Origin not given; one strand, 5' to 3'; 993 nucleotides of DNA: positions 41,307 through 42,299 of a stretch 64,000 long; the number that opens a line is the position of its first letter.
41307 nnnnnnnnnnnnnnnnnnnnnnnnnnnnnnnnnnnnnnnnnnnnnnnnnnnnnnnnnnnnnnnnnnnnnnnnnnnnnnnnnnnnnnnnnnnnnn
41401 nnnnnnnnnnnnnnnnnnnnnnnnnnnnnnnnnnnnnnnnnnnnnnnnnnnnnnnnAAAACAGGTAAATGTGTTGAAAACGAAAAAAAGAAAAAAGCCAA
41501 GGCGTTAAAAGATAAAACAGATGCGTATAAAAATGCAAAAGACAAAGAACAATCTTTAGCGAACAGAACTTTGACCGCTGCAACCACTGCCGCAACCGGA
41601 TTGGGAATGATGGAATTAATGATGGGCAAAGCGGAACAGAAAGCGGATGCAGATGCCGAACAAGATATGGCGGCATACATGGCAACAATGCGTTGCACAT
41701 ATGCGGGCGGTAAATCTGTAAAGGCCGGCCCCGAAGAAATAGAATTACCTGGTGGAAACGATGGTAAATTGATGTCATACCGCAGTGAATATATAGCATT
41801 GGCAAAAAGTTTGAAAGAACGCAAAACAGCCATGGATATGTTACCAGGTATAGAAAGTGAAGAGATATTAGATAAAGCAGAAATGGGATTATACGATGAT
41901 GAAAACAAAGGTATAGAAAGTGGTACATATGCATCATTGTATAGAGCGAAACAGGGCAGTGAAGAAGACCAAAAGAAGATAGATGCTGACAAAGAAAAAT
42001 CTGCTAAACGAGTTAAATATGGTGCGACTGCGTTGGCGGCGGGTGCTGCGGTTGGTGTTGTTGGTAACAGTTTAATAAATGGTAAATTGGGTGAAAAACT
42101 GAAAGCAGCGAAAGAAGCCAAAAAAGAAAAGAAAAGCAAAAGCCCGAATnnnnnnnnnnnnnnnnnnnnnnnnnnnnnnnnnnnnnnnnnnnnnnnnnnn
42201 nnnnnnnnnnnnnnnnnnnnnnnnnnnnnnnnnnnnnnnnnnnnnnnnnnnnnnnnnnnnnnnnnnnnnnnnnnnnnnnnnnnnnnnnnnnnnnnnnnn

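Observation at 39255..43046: Giant (~1,260 aa) cysteine-rich mosaic exported protein with a eukaryote-like repeat architecture and no recognisable catalytic domain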

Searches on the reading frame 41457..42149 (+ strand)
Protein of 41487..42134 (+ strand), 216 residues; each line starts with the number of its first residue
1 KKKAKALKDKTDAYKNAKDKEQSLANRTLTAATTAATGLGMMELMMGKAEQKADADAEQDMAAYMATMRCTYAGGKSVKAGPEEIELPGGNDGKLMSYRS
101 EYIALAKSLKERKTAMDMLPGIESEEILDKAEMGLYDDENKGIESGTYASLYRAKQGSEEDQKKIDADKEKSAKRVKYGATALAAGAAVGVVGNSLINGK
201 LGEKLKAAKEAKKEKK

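Call 25: find_homologous_proteins(query=window:41487-42134:+, max_evalue=0.00001)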
Query seq(216 aa) (216 aa): 180 proteins with E <= 0.00001 among 2088 candidates; the best 120 are listed.
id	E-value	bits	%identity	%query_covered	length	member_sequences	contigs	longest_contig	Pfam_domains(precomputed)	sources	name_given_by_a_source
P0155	2.9e-81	290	72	97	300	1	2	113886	-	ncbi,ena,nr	ncbi:MAG: hypothetical protein IKN73_00615 [Alphaproteobacteria bacterium]|nr:hypothetical protein [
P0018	1.0e-77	278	70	84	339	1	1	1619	-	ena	-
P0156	3.1e-77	277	72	89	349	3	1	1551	-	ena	-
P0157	6.0e-75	269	73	86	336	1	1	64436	-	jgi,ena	-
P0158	5.0e-74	266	68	96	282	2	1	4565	-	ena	-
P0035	9.2e-74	265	68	94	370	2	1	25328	-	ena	-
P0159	2.6e-73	264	68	94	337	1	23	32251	-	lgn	-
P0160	8.8e-73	262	67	94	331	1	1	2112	-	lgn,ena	-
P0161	7.3e-72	259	66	95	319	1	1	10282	-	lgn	-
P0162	8.1e-72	259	65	95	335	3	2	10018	-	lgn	-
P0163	1.7e-71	258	64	99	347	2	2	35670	-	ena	-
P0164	1.8e-71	258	70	88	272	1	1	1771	-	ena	-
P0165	4.2e-71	257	62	99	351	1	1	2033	-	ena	-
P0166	4.8e-71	257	65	96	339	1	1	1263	-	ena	-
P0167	6.7e-71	256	65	96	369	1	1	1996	-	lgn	-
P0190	1.3e-66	242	69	75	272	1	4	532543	-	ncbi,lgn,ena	-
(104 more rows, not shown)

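Call 31: find_encoding_contigs(protein=P0190, flank=10000, max_places=2)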
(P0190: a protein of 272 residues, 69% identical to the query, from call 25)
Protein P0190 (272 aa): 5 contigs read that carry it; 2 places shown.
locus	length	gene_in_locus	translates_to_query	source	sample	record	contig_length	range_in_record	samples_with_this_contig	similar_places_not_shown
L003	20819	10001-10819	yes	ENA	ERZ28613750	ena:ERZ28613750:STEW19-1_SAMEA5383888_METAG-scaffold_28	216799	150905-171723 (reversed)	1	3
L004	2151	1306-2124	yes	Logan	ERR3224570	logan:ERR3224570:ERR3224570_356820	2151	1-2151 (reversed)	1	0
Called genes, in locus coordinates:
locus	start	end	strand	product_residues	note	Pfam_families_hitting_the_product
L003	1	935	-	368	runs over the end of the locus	PF21016:RlmN_N, PF04055:Radical_SAM (faint)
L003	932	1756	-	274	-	-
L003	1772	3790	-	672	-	PF04453:LptD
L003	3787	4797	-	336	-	PF03739:LptF_LptG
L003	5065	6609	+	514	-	PF08529:NusA_N, PF00575:S1, PF13184:KH_NusA_1st, PF26594:KH_NusA_2nd, PF14520:HHH_5 (faint)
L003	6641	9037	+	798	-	PF04760:IF2_N, PF00009:GTP_EFTU, PF00071:Ras, PF01926:MMR_HSR1, PF02421:FeoB_N (weak), PF08477:Roc (faint), PF22042:EF-G_D2, PF11987:IF-2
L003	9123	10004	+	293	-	-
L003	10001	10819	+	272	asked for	-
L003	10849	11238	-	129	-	-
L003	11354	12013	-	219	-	PF03938:OmpH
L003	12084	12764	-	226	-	PF00691:OmpA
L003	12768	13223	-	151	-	-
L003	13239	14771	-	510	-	PF13177:DNA_pol3_delta2, PF13245:AAA_19 (faint), PF13604:AAA_30 (weak), PF00004:AAA, PF13401:AAA_22 (weak), PF22608:DNAX_ATPase_lid, PF12169:DNA_pol3_gamma3, PF12362:DUF3646, +1 more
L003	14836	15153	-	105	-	-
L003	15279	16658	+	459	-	-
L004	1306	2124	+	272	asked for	-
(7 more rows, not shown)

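Call 36: predict_structure(alignment_id=A3)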
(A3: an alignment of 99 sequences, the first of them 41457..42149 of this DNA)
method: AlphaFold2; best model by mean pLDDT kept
length: 231 residues; sequences in the alignment: 99
mean_pLDDT: 72.8   pTM: 0.47
mean pLDDT of the five models: 72.8, 69.9, 65.6, 64.0, 59.0
residues with pLDDT >= 90: 8; 70-90: 126; 50-70: 92; < 50: 5
segments of 3 or more residues with pLDDT < 50: 1-5
pLDDT, mean of each block of 10 residues (from residue 1): 49 71 69 58 62 74 85 87 83 72 83 88 88 69 64 75 85 88 76 60 58 68 66 51
secondary structure, 60 per line:
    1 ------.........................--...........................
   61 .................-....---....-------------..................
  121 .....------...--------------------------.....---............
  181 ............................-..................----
elements in order: H7-31 H34-77 E79-82 E86-89 H103-125 H161-165 H169-208 H210-227

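Call 41: fold_search(model_id=the predicted structure, library=pdb)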
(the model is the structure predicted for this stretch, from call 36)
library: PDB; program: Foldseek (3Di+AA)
matches with E <= 10: 20; with E <= 0.001: 0
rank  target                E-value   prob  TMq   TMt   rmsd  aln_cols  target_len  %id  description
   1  6rhz_1                1.2e+00  0.06  0.14  0.16  28.4       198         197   19  Structure of a minimal photosystem I from a green alga (released 2020-02-19)
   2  2yfb_A                4.6e+00  0.05  0.19  0.19  26.3       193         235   12  X-ray structure of McpS ligand binding domain in complex with succinate (released 2012-04-18)
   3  2i1k                  5.2e+00  0.16  0.31  0.14  16.7       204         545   12  Moesin from Spodoptera frugiperda reveals the coiled-coil domain at 3.0 angstrom resolution (released 2006-12-19)
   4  5c21_B                5.5e+00  0.06  0.18  0.16  29.0       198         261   11  Crystal structure of native HlyD from E. coli (released 2016-02-17)
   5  2yfa_A                5.5e+00  0.04  0.19  0.19  26.3       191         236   12  X-ray structure of McpS ligand binding domain in complex with malate (released 2012-04-18)
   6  7f9l_A                5.5e+00  0.03  0.15  0.19  21.1       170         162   14  Crystal structure of the variable region of Plasmodium RIFIN #6 (PF3D7_1400600) in complex with LAIR1 (with T67L, N69S (released 2021-08-18)
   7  8i7r_Cd               5.8e+00  0.04  0.17  0.16  19.9       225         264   12  In situ structure of axonemal doublet microtubules in mouse sperm with 48-nm repeat (released 2023-10-11)
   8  4tko                  6.1e+00  0.04  0.18  0.13  15.0       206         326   13  Structure of the periplasmic adaptor protein EmrA (released 2014-07-09)
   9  4mh6                  6.5e+00  0.07  0.23  0.31  15.3       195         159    9  2.8 Angstrom Crystal Structure of Type III Secretion Protein YscO from Vibrio parahaemolyticus (released 2013-09-11)
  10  8i7o_Cc               6.9e+00  0.03  0.20  0.18  45.3       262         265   11  In situ structure of axonemal doublet microtubules in mouse sperm with 16-nm repeat (released 2023-10-11)
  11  6mrt_A                7.3e+00  0.02  0.16  0.13  27.7       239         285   15  12-meric ClyA pore complex (released 2019-05-15)
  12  9fqr_C5               7.7e+00  0.08  0.28  0.36  14.3       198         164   14  96-nm repeat of axonemal doublet microtubules from bovine sperm (released 2025-03-26)
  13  5nnv_B                7.7e+00  0.04  0.22  0.22  26.9       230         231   12  Structure of a Bacillus subtilis Smc coiled coil middle fragment (released 2017-06-21)
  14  5kud                  8.2e+00  0.03  0.18  0.11  22.9       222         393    9  Crystal structure of full length Cry6Aa (released 2016-08-03)
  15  3l4q_C                8.7e+00  0.06  0.22  0.29  26.2       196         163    9  Structural insights into phosphoinositide 3-kinase activation by the influenza A virus NS1 protein (released 2010-02-02)
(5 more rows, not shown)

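Call 42: find_related_loci(query=A3, collection=genome_contigs, flank=3000)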
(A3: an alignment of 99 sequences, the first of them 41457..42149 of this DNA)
Query A3 (231 aa) in genome_contigs; peptide patterns used: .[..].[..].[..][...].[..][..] (x = any residue, [..] = any of these).
110 stretches matched a pattern; 78 encode a relative of the query (tblastn E <= 1e-3); 78 distinct loci.
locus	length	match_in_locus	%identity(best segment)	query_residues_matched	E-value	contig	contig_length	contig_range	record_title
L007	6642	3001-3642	72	17-229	4e-85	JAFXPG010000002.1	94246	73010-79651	MAG: Alphaproteobacteria bacterium isolate RGIG6621 Sheep_Rumen-1__c142458, whole genome shotgun sequence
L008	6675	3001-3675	67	1-224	5e-82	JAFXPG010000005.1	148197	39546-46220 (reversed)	MAG: Alphaproteobacteria bacterium isolate RGIG6621 Sheep_Rumen-1__c417413, whole genome shotgun sequence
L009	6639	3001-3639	68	15-226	7e-77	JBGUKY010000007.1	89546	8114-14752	MAG: Candidatus Enterousia sp. isolate ruminal_MAG_27 ruminal_MAG_27_contig_0007, whole genome shotgun sequence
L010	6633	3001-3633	64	10-219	2e-75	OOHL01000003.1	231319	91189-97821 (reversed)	uncultured proteobacterium isolate RUG653 genome assembly, contig: scaffold_136, whole genome shotgun sequence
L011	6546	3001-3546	68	23-204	2e-74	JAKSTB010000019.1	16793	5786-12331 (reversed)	MAG: Alphaproteobacteria bacterium isolate Horse_feces296 MAG296_19, whole genome shotgun sequence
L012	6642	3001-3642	64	10-222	8e-74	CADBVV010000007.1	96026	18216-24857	MAG: uncultured proteobacterium isolate RUG14344 genome assembly, contig: RUG14344_asm_7, whole genome shotgun sequence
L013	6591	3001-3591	66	24-219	1e-71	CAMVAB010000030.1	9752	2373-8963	MAG TPA_asm: uncultured proteobacterium isolate SRR8387716_bin.61_metaWRAP_v1.3_MAG genome assembly, contig: ERZ14209542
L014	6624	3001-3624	65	17-223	9e-71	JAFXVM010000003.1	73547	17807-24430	MAG: Alphaproteobacteria bacterium isolate RGIG6783 Sheep_Rumen-3__c214762, whole genome shotgun sequence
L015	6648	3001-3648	65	12-226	1e-70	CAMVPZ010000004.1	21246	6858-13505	MAG TPA_asm: uncultured proteobacterium isolate SRR8387715_bin.114_metaWRAP_v1.3_MAG genome assembly, contig: ERZ1420954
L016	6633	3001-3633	66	14-223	5e-71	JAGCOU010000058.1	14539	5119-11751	MAG: Alphaproteobacteria bacterium isolate RGIG9986 Yak_Reticulum-3__c1354434, whole genome shotgun sequence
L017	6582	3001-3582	68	17-209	1e-68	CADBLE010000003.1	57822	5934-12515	MAG: uncultured proteobacterium isolate RUG14070 genome assembly, contig: RUG14070_asm_3, whole genome shotgun sequence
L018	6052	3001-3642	64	10-222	4e-68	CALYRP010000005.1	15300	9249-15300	MAG: uncultured proteobacterium isolate SRR7188232_bin.62_metaWRAP_v1.3_MAG genome assembly, contig: ERZ9280833.1835, wh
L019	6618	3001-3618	62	3-210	1e-67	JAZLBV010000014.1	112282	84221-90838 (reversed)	MAG: Candidatus Enterousia sp. isolate T1900045056_TC20190049.MAGScoT_cleanbin_000022 SGB_4557_k141_3129960, whole genom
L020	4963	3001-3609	65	11-212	4e-67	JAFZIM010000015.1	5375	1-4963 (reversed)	MAG: Alphaproteobacteria bacterium isolate RGIG7797 Water_buffalos_Reticulum-1__c108054, whole genome shotgun sequence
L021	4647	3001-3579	64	23-214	3e-66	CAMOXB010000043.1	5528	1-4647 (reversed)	MAG: uncultured proteobacterium isolate SRR873609_bin.15_metaWRAP_v1.3_MAG genome assembly, contig: ERZ1756109_1692704,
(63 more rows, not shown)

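Call 47: search_protein_families(library=pfam, alignment_id=A3, max_evalue=0.1)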
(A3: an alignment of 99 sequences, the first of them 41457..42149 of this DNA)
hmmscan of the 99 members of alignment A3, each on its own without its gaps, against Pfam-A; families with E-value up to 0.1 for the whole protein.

A. member 1, window:41457-42149:+ (231 aa): 0 families

B. families by the number of members that match (of 99 scanned): 96 families (the first 25 are shown)
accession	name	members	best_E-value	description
PF02921.19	UCR_TM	20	0.00095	Ubiquinol cytochrome reductase transmembrane region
PF16740.10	SKA2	12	0.00039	Spindle and kinetochore-associated protein 2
PF06103.16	DUF948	4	0.016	Bacterial protein of unknown function (DUF948)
PF23742.1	VBS_C3G9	3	0.00032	C3G9 VBS-like domain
PF12752.12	SUZ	3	0.0047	SUZ domain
PF02009.21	RIFIN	3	0.024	Rifin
PF15456.11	Uds1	2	9.8e-05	Up-regulated During Septation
PF03223.20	V-ATPase_C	2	0.00035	V-ATPase subunit C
PF18186.6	SLATT_4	2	0.0011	SMODS and SLOG-associating 2TM effector domain family 4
PF09840.14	DUF2067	2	0.0022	Uncharacterized protein conserved in archaea (DUF2067)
PF09716.15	ETRAMP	2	0.0026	Malarial early transcribed membrane protein (ETRAMP)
PF17107.11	SesA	2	0.0032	N-terminal domain on NACHT_NTPase and P-loop NTPases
PF11973.14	NQRA_SLBB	2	0.0056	NQRA C-terminal domain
PF01544.23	CorA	2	0.012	CorA-like Mg2+ transporter protein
PF12725.13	DUF3810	2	0.027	Protein of unknown function (DUF3810)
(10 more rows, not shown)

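Call 72: find_related_loci(query=A3, collection=viral_contigs, flank=5000)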
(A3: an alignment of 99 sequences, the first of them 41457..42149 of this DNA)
Query A3 (231 aa) in viral_contigs; peptide patterns used: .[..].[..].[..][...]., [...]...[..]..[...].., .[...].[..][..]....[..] (x = any residue, [..] = any of these).
86 stretches matched a pattern, but none encodes a relative of the query by tblastn (E <= 1e-3).

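Call 75: search_protein_families(library=ncbifam, alignment_id=A3, max_evalue=0.1)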
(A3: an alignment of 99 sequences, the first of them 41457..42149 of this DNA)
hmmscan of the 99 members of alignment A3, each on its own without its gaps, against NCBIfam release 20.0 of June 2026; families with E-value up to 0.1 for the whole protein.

A. member 1, window:41457-42149:+ (231 aa): 0 families

B. families by the number of members that match (of 99 scanned): 76 families (the first 25 are shown)
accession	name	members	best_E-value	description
NF053524.1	thylo_ssl2009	10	4.2e-07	ssl2009 family thylakoid membrane protein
TIGR03789.1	pdsO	4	0.00013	sortase-associated OmpA-like protein PdsO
NF004110.0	PRK05599.1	4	0.023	SDR family oxidoreductase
TIGR02977.1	phageshock_pspA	3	0.0054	phage shock protein PspA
TIGR02830.1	spore_III_AG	2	0.0011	stage III sporulation protein AG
TIGR01477.1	RIFIN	2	0.0024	variant surface antigen, rifin family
NF052375.1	antisigma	2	0.0057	anti-sigma factor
NF047516.1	LA_3659_fam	2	0.0069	LA_3659 family protein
NF047514.1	SpiroCoCo_N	2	0.0069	SpiroCoCo family coiled-coil protein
TIGR03638.1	cas1_ECOLI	2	0.0085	type I-E CRISPR-associated endonuclease Cas1e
NF033598.2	elast_bind_EbpS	2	0.012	elastin-binding protein EbpS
TIGR04215.1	choice_anch_A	2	0.035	choice-of-anchor A family protein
NF005521.0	PRK07159.1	2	0.074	F0F1 ATP synthase subunit C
NF009127.0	PRK12480.1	1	0.00031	D-lactate dehydrogenase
NF006360.0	PRK08581.1-2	1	0.0013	amidase domain-containing protein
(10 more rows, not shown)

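Call 76: fold_search(model_id=the predicted structure, library=viral)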
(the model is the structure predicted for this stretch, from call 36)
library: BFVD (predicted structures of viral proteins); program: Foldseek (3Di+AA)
matches with E <= 10: 76; with E <= 0.001: 0
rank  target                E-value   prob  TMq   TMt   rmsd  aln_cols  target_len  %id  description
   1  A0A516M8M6            7.9e-01  0.35  0.26  0.35   9.6       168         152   16  (no name in the UniProt tables at hand)
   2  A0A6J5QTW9            8.4e-01  0.16  0.23  0.23  13.0       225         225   12  DNA transfer protein [uncultured Caudovirales phage]
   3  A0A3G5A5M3            1.9e+00  0.18  0.27  0.33  14.7       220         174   14  Uncharacterized protein [Hyperionvirus sp.]
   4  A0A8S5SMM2            2.1e+00  0.14  0.26  0.30  10.6       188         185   12  Uncharacterized protein [Siphoviridae sp. ct7Qv4]
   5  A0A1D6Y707            2.1e+00  0.06  0.18  0.08  53.6       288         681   14  (no name in the UniProt tables at hand)
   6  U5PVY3                2.3e+00  0.09  0.23  0.11  33.5       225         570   14  Structural protein [Acinetobacter phage Presley]
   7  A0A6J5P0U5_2          2.3e+00  0.05  0.14  0.03  33.2       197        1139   14  Uncharacterized protein [uncultured Caudovirales phage]
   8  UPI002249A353         2.5e+00  0.06  0.17  0.18  42.1       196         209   12  (no name look-up for this kind of identifier)
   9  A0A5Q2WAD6            2.8e+00  0.06  0.11  0.17  25.4       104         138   12  (no name in the UniProt tables at hand)
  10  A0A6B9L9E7            3.2e+00  0.05  0.19  0.12  25.6       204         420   16  AAA family ATPase [Flavobacterium phage vB_FspM_pippi8-1]
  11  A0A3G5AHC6            3.2e+00  0.05  0.19  0.10  46.5       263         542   11  BAR domain-containing protein [Sylvanvirus sp.]
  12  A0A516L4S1            3.4e+00  0.09  0.19  0.26  13.3       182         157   10  (no name in the UniProt tables at hand)
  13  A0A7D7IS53            3.6e+00  0.12  0.27  0.35  18.4       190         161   13  (no name in the UniProt tables at hand)
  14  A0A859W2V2            3.6e+00  0.08  0.17  0.25  23.6       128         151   16  (no name in the UniProt tables at hand)
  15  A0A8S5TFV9            3.6e+00  0.08  0.23  0.11  16.6       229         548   14  STRUCTURAL MAINTENANCE OF CHROMOSOMES PROTEIN [Phage sp. ctL4h4]
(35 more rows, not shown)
